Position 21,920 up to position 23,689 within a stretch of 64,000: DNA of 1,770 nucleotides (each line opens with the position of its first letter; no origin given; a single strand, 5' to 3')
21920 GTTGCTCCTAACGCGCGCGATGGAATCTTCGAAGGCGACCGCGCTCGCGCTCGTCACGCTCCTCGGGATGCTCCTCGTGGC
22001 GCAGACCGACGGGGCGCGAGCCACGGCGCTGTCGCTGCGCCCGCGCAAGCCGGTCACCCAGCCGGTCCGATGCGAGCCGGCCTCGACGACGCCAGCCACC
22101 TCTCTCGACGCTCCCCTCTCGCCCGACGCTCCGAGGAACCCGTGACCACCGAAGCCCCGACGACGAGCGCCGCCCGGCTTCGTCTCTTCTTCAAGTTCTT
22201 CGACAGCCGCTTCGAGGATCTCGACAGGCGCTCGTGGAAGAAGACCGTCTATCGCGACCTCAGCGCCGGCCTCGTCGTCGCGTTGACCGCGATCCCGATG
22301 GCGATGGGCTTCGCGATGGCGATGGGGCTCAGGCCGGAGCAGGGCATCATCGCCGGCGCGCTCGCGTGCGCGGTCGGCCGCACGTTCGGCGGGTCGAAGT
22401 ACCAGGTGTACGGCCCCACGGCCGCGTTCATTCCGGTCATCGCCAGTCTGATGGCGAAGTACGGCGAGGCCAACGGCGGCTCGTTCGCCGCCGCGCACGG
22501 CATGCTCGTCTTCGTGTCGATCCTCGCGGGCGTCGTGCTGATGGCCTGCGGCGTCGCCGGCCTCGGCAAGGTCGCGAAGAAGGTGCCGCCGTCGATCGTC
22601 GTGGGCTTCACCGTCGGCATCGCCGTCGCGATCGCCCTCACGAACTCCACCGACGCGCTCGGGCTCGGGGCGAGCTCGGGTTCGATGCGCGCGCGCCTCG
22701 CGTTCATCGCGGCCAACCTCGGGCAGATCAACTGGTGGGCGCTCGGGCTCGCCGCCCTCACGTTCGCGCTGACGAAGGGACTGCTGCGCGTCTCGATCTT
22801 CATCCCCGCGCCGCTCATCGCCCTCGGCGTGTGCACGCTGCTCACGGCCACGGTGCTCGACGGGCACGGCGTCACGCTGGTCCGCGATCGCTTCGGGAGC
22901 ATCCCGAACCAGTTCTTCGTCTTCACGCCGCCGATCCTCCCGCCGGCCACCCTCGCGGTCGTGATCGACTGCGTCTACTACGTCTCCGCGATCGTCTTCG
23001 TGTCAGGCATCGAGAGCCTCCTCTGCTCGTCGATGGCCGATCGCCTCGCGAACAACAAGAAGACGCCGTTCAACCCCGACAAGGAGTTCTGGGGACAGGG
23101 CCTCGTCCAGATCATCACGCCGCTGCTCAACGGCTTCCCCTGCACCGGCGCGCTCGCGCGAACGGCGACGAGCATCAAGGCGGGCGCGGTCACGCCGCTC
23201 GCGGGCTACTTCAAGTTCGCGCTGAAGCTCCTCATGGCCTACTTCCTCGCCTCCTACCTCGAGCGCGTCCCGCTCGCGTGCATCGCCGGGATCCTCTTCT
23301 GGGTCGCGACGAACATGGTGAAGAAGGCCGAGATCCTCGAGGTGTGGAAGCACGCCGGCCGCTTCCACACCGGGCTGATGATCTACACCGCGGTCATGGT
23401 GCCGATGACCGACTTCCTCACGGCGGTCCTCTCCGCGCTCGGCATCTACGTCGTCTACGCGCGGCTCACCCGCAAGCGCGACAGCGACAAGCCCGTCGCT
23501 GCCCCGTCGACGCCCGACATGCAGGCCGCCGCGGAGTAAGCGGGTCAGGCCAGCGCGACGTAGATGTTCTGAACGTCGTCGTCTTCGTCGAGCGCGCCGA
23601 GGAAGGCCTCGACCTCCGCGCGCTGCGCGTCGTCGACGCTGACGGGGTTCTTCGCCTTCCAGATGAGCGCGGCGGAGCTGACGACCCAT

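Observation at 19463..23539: Orphan sigma54 response regulator with its target: sigma54 promoter and palindromic UAS upstream of a STAS-less SulP permease, divergent from a beta-carbonic anhydrase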

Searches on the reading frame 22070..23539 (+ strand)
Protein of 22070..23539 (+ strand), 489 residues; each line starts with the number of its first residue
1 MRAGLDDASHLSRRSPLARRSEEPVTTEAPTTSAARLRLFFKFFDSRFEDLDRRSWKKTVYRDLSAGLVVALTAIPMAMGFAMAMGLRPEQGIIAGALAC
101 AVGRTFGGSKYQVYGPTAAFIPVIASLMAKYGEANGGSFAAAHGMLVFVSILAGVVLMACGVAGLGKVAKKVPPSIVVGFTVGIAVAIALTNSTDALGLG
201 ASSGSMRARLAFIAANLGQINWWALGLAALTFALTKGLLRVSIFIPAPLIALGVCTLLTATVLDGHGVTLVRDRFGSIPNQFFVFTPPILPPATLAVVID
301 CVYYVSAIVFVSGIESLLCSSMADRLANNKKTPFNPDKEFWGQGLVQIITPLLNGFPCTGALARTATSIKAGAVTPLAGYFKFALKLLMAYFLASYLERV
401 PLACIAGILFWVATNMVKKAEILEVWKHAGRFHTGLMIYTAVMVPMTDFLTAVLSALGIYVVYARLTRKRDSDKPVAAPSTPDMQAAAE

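Call 3: search_protein_families(library=pfam, proteins=[window:22145-23539:+], max_evalue=0.01)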
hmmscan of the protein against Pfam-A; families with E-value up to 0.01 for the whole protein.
window:22145-23539:+ (464 aa): 1 family
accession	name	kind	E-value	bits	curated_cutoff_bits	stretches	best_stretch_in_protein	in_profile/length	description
PF00916.26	Sulfate_transp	-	1e-53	182.9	23.2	1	37-406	3-371/380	Sulfate permease family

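Call 6: find_homologous_proteins(query=window:22070-23539:+, max_evalue=1e-10)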
Query window:22070-23539:+ (489 aa): 3895 proteins with E <= 1e-10 among 8000 candidates; the best 120 are listed.
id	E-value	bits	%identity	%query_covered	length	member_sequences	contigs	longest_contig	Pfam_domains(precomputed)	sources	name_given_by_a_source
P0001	0.0e+0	1010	100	95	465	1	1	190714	PF00916.27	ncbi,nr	ncbi:MAG: SulP family inorganic anion transporter [Labilithrix sp.]|nr:SulP family inorganic anion t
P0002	8.3e-245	831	82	94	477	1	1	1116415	PF00916.27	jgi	jgi:SulP family sulfate permease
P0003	1.8e-244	830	81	95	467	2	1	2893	PF00916.27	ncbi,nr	ncbi:MAG TPA: SulP family inorganic anion transporter [Labilithrix sp.]|nr:SulP family inorganic ani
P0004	1.8e-244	830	81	95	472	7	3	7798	PF00916.27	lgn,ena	-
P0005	1.9e-244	830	82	94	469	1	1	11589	PF00916.27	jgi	jgi:sulfate permease, SulP family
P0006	5.6e-244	828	81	96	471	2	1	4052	PF00916.27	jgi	jgi:sulfate permease, SulP family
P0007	6.7e-244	828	82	95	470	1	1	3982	PF00916.27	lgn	-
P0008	3.2e-243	826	82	94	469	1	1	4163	PF00916.27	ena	-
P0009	8.0e-242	821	79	98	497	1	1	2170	PF00916.27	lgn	-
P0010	1.0e-241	821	81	94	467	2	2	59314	PF00916.27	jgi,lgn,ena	-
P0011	1.2e-241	820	80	94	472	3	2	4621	PF00916.27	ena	-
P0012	1.7e-241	820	82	91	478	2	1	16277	PF00916.27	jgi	-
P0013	2.9e-241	819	78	99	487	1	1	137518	PF00916.27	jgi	jgi:MFS superfamily sulfate permease-like transporter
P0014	1.0e-240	817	83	90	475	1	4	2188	PF00916.27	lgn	-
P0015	1.6e-239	813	80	94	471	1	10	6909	PF00916.27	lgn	-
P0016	2.4e-239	813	80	95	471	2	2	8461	PF00916.27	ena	-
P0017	8.2e-238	808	79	95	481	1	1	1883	PF00916.27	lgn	-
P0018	4.9e-236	802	79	94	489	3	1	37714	PF00916.27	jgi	-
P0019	6.5e-236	802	79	96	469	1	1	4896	PF00916.27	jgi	jgi:MFS superfamily sulfate permease-like transporter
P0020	3.6e-235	799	79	95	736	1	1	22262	PF00132.31,PF25084.2,PF00916.27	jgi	jgi:sulfate permease, SulP family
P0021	1.3e-232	791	80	91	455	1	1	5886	PF00916.27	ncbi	-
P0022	3.2e-231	786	80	91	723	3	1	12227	PF00132.31,PF25084.2,PF00916.27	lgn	-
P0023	1.2e-230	784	78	93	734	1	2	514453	PF00132.31,PF25084.2,PF00916.27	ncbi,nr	ncbi:MAG: hypothetical protein KIT84_36665 [Labilithrix sp.]|nr:hypothetical protein [Labilithrix sp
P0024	1.6e-228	777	79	93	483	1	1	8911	PF00916.27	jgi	jgi:sulfate permease, SulP family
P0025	7.7e-227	772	75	95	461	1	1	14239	PF00916.27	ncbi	ncbi:MAG: SulP family inorganic anion transporter [Myxococcaceae bacterium]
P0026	1.4e-226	771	80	89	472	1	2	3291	PF00916.27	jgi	jgi:sulfate permease, SulP family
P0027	3.5e-225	766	80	90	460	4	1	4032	PF00916.27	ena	-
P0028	1.3e-221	754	76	94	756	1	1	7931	PF00132.31,PF25084.2,PF00916.27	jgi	jgi:MFS superfamily sulfate permease-like transporter/carbonic anhydrase/acetyltransferase-like prot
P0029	6.2e-219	746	74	94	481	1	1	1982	PF00916.27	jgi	-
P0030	1.1e-215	735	75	94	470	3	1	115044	PF00916.27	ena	-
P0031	4.9e-215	733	77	91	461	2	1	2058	PF16983.12,PF00916.27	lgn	-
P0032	1.8e-214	731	72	96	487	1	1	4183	PF16983.12,PF00916.27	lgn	-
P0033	2.4e-212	724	77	88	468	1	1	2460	PF00916.27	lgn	-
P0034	7.5e-212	722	76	91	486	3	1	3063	PF00916.27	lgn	-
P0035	7.5e-211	719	74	92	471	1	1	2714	PF00916.27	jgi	jgi:sulfate permease, SulP family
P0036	7.7e-210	716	73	91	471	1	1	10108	PF00916.27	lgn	-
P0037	7.7e-210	716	73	95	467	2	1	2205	PF00916.27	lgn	-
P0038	1.1e-208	712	73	93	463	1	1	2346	PF16983.12,PF00916.27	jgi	jgi:sulfate permease, SulP family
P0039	1.2e-208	712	74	90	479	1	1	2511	PF16983.12,PF00916.27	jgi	jgi:MFS superfamily sulfate permease-like transporter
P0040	5.4e-208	710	74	91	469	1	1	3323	PF00916.27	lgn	-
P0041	3.9e-207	707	73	90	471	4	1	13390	PF00916.27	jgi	jgi:SulP family sulfate permease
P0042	4.5e-207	706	74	91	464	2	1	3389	PF16983.12,PF00916.27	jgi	jgi:SulP family sulfate permease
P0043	6.1e-207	706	74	93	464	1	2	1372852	PF00916.27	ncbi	-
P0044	8.2e-207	706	72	95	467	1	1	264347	PF00916.27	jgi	jgi:SulP family sulfate permease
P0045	1.2e-206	705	74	93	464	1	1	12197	PF00916.27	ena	-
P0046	1.7e-206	705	73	93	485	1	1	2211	PF00916.27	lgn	-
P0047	2.0e-206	704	70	95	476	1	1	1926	PF16983.12,PF00916.27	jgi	jgi:sulfate permease, SulP family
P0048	3.9e-206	703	73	92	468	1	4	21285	PF16983.12,PF00916.27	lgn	-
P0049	1.3e-205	702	71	92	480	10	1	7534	PF00916.27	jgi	-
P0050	2.9e-205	700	74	90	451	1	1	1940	PF16983.12,PF00916.27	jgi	jgi:sulfate permease, SulP family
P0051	4.2e-205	700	72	91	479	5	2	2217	PF00916.27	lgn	-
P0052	9.7e-205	699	75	89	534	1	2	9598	PF00916.27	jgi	jgi:SulP family sulfate permease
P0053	2.4e-204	697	72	90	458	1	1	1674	PF16983.12,PF00916.27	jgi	jgi:MFS superfamily sulfate permease-like transporter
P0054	3.8e-204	697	72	92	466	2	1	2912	PF00916.27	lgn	-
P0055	4.2e-204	697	71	95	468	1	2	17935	PF16983.12,PF00916.27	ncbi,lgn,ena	-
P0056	4.4e-204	697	70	96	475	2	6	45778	PF00916.27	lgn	-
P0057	4.5e-204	697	72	91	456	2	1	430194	PF16983.12,PF00916.27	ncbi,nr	ncbi:MAG: SulP family inorganic anion transporter [Polyangiaceae bacterium]|nr:SulP family inorganic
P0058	1.3e-203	695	69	93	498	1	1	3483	PF00916.27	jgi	jgi:SulP family sulfate permease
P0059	1.4e-203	695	72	92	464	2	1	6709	PF16983.12,PF00916.27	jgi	jgi:SulP family sulfate permease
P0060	2.2e-203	694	73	91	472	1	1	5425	PF16983.12,PF00916.27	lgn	-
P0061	3.4e-202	690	71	92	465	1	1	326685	PF00916.27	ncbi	-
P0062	8.2e-202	689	70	94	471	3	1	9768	PF00916.27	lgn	-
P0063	4.6e-201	687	74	89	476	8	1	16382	PF00916.27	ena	-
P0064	4.9e-201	687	69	95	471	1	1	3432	PF00916.27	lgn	-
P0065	5.5e-201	686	74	89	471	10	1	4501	PF16983.12,PF00916.27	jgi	jgi:SulP family sulfate permease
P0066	5.8e-201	686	71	91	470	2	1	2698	PF00916.27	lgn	-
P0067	1.4e-200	685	70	94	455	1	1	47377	PF00916.27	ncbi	-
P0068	2.3e-200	684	71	93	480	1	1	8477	PF16983.12,PF00916.27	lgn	-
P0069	5.2e-200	683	70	92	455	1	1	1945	PF16983.12,PF00916.27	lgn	-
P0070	2.0e-199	681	72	90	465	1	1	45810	PF16983.12,PF00916.27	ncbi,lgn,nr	ncbi:MAG TPA: SulP family inorganic anion transporter [Polyangiaceae bacterium]|nr:SulP family inorg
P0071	3.3e-199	681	72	93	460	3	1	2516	PF16983.12,PF00916.27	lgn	-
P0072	3.3e-199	681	70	93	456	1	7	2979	PF00916.27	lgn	-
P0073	4.2e-199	680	69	94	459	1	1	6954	PF16983.12,PF00916.27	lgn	-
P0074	4.4e-199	680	72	91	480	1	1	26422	PF00916.27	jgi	jgi:sulfate permease, SulP family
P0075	5.0e-199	680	73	89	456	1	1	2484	PF16983.12,PF00916.27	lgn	-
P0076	5.9e-199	680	69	94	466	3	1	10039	PF00916.27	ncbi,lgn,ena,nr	ncbi:MAG TPA: SulP family inorganic anion transporter [Polyangium sp.]|nr:SulP family inorganic anio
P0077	7.5e-199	679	69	94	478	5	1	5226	PF00916.27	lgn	-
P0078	1.7e-198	678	70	94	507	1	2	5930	PF16983.12,PF00916.27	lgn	-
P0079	2.3e-198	678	73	90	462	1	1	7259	PF16983.12,PF00916.27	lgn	-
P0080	3.1e-198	677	71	92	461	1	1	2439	PF16983.12,PF00916.27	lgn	-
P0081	1.6e-197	675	72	90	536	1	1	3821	PF16983.12,PF00916.27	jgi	jgi:SulP family sulfate permease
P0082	2.2e-197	675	70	95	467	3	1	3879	PF16983.12,PF00916.27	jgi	jgi:SulP family sulfate permease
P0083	2.9e-197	674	70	92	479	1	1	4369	PF00916.27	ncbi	-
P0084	3.1e-197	674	72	89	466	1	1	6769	PF00916.27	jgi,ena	-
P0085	4.7e-197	673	73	90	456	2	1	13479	PF16983.12,PF00916.27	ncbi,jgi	jgi:MFS superfamily sulfate permease-like transporter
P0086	1.7e-196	672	71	92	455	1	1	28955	PF16983.12,PF00916.27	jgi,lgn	jgi:MFS superfamily sulfate permease-like transporter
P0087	3.7e-196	670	73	89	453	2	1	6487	PF00916.27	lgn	-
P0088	5.4e-196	670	74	86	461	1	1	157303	PF16983.12,PF00916.27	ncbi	-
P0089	5.5e-196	670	67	98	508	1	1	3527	PF00916.27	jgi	jgi:SulP family sulfate permease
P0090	9.2e-196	669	68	95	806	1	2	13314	PF00916.27,PF00582.33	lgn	-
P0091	1.5e-195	668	69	93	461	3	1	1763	PF16983.12,PF00916.27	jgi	jgi:sulfate permease, SulP family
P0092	2.0e-195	668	69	92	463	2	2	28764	PF16983.12,PF00916.27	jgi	-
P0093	2.9e-195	668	74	88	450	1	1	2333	PF00916.27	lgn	-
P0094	3.0e-195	668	70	93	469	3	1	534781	PF16983.12,PF00916.27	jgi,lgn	jgi:MFS superfamily sulfate permease-like transporter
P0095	4.4e-195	667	70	90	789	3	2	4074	PF16983.12,PF00916.27,PF00582.33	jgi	jgi:MFS superfamily sulfate permease-like transporter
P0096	5.8e-195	667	71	90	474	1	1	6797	PF16983.12,PF00916.27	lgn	-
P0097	9.2e-195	666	72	90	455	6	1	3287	PF16983.12,PF00916.27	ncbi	-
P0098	1.0e-194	666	69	90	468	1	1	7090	PF16983.12,PF00916.27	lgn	-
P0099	1.1e-194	666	66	95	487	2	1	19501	PF16983.12,PF00916.27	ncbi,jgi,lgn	jgi:MFS superfamily sulfate permease-like transporter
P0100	1.9e-194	665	70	91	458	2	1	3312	PF16983.12,PF00916.27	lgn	-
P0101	2.5e-194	664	67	94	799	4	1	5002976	PF16983.12,PF00916.27,PF00582.33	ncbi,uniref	ncbi:SulP family inorganic anion transporter [Methylotuvimicrobium sp. KM2]|uniref:SulP family inorg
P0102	5.7e-194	663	67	91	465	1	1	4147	PF16983.12,PF00916.27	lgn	-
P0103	5.9e-194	663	67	93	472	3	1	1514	PF16983.12,PF00916.27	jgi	jgi:SulP family sulfate permease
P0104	1.3e-193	662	66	93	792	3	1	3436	PF00916.27,PF00582.33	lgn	-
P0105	2.4e-193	661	70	90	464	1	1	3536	PF00916.27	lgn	-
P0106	2.5e-193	661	70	92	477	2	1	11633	PF16983.12,PF00916.27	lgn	-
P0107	2.8e-193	661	70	91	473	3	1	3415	PF16983.12,PF00916.27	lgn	-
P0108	4.3e-193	660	69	94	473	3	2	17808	PF00916.27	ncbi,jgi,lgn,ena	-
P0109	6.0e-193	660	69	91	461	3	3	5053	PF16983.12,PF00916.27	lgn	-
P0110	7.4e-193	660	70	90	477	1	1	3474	PF16983.12,PF00916.27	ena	-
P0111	7.5e-193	660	71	89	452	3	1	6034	PF00916.27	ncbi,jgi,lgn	jgi:MFS superfamily sulfate permease-like transporter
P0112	7.7e-193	660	67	93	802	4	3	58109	PF16983.12,PF00916.27,PF00582.33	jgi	jgi:SulP family sulfate permease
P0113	8.1e-193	659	69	90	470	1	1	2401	PF16983.12,PF00916.27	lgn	-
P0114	1.2e-192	659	69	89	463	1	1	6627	PF00916.27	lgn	-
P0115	1.3e-192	659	67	94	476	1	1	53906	PF16983.12,PF00916.27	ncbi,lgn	-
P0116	1.5e-192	659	69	93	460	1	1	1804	PF00916.27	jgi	jgi:MFS superfamily sulfate permease-like transporter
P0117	1.6e-192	659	71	90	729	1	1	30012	PF00132.31,PF25087.2,PF25084.2,PF00916.27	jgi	jgi:MFS superfamily sulfate permease-like transporter/carbonic anhydrase/acetyltransferase-like prot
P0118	1.6e-192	658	71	87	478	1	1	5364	PF16983.12,PF00916.27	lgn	-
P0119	1.7e-192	658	64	97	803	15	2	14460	PF00916.27,PF00582.33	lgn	-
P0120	2.3e-192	658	67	92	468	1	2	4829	PF16983.12,PF00916.27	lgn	-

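Call 9: find_related_loci(query=window:22142-23539:+, collection=genome_contigs, flank=5000)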
Query window:22142-23539:+ (465 aa) in genome_contigs; peptide patterns used: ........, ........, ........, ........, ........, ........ (x = any residue, [..] = any of these).
418 stretches matched a pattern; 320 encode a relative of the query (tblastn E <= 1e-3); the best 80 are kept; 80 distinct loci.
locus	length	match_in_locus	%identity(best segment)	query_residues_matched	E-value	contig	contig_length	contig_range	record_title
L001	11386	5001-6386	82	6-465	0e+0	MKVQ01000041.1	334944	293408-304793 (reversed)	MAG: Myxococcales bacterium 68-20 scnpilot_expt_750_bf_scaffold_40, whole genome shotgun sequence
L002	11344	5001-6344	80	6-453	0e+0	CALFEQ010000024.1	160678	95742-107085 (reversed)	MAG TPA_asm: uncultured Myxococcales bacterium isolate SRR5251193_bin.130_CONCOCT_v1.1_MAG genome assembly, contig: ERZ7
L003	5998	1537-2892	81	12-465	0e+0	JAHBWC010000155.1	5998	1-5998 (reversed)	MAG: Labilithrix sp. isolate ACE_MYX7 MYX7_155, whole genome shotgun sequence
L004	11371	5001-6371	80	3-461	0e+0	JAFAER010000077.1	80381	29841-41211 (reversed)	MAG: Proteobacteria bacterium isolate OH_SBlB_141 k127_1584485, whole genome shotgun sequence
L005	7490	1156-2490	80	12-456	0e+0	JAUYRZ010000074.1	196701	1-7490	MAG: Archangium sp. isolate C5_metabat.bin.21 C5_k141_334542, whole genome shotgun sequence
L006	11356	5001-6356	80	7-459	0e+0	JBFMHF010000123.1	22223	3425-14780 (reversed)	MAG: Myxococcota bacterium isolate MAG316 MAG316_123, whole genome shotgun sequence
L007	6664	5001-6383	76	1-465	0e+0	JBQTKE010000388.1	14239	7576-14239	MAG: Myxococcaceae bacterium isolate SAW187 c_000000044187, whole genome shotgun sequence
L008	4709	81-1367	74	4-433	0e+0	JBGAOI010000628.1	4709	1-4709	MAG: Polyangium sp. isolate MAG_MBR_AS.73 MBRAS-73_NODE_628_length_4709_cov_3.232945, whole genome shotgun sequence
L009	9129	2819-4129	74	6-442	0e+0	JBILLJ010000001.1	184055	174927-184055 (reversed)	MAG: Sandaracinaceae bacterium isolate ME2017-07-27_3300044645_group7_bin65 Rohwer_bin1493_scaffold_25_c1, whole genome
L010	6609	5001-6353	69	6-461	0e+0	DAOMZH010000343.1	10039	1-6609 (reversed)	MAG TPA_asm: Polyangium sp. isolate AMR_MDS_5605 NODE_1324_length_10039_cov_7.222456, whole genome shotgun sequence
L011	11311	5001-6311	74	5-441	0e+0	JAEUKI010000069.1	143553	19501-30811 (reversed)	MAG: Myxococcales bacterium isolate new MAG-91 k141_1322390, whole genome shotgun sequence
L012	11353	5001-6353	70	1-455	0e+0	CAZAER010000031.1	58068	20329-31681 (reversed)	MAG TPA_asm: uncultured Bdellovibrionales bacterium isolate SRP287051_co1_183 genome assembly, contig: NODE_1072_length_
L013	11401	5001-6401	67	12-458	0e+0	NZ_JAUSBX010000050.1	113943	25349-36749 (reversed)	MAG: Methylicorpusculum sp. isolate E9_concoct.bin.41 E9_k141_58399, whole genome shotgun sequence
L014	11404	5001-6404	67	3-461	0e+0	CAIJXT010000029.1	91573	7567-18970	MAG: uncultured Bacteroidetes bacterium isolate Loclat_bin-10221 genome assembly, contig: bin-10221:29/35, whole genome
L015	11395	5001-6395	68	1-465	0e+0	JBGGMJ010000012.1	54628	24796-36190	MAG: Myxococcota bacterium isolate bin.009 k141_1092457, whole genome shotgun sequence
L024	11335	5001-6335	70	12-452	0e+0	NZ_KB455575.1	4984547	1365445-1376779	Methylotuvimicrobium buryatense 5G METBUDRAFT_scaffold1.2, whole genome shotgun sequence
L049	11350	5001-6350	67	6-446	0e+0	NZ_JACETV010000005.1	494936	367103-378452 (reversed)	Emticicia sp. BO119 contig5, whole genome shotgun sequence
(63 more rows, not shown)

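Call 19: search_protein_families(library=pfam, proteins=[L001:1486-3123:+, L001:1645-3039:-, L001:781-1479:-, L001:130-678:+], max_evalue=0.001)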
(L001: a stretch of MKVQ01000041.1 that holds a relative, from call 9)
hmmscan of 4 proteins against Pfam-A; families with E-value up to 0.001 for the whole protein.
L001:1486-3123:+ (545 aa): 3 families
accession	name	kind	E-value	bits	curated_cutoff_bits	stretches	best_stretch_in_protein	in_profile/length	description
PF02518.31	HATPase_c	-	1.8e-17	64.2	26.4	1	429-539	2-109/111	Histidine kinase-, DNA gyrase B-, and HSP90-like ATPase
PF00512.31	HisKA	-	1.6e-11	44.5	26.9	1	315-382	2-66/66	His Kinase A (phospho-acceptor) domain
PF00672.30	HAMP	-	5.7e-09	36.6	25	1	258-308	1-51/53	HAMP domain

L001:1645-3039:- (464 aa): 0 families

L001:781-1479:- (232 aa): 1 family
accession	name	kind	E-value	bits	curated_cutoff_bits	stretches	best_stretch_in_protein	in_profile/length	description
PF00484.24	Pro_CA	-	1.9e-40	139.1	25.7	1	38-197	1-154/156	Carbonic anhydrase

L001:130-678:+ (182 aa): 3 families
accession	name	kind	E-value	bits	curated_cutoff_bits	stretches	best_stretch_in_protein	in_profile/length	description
PF08534.16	Redoxin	-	1.1e-17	64.7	26.6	1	14-147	4-142/148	Redoxin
PF00578.27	AhpC-TSA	-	4e-14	53.1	26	1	13-135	2-123/124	AhpC/TSA family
PF13098.12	Thioredoxin_2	-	0.00045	21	27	1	39-139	8-95/104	Thioredoxin-like domain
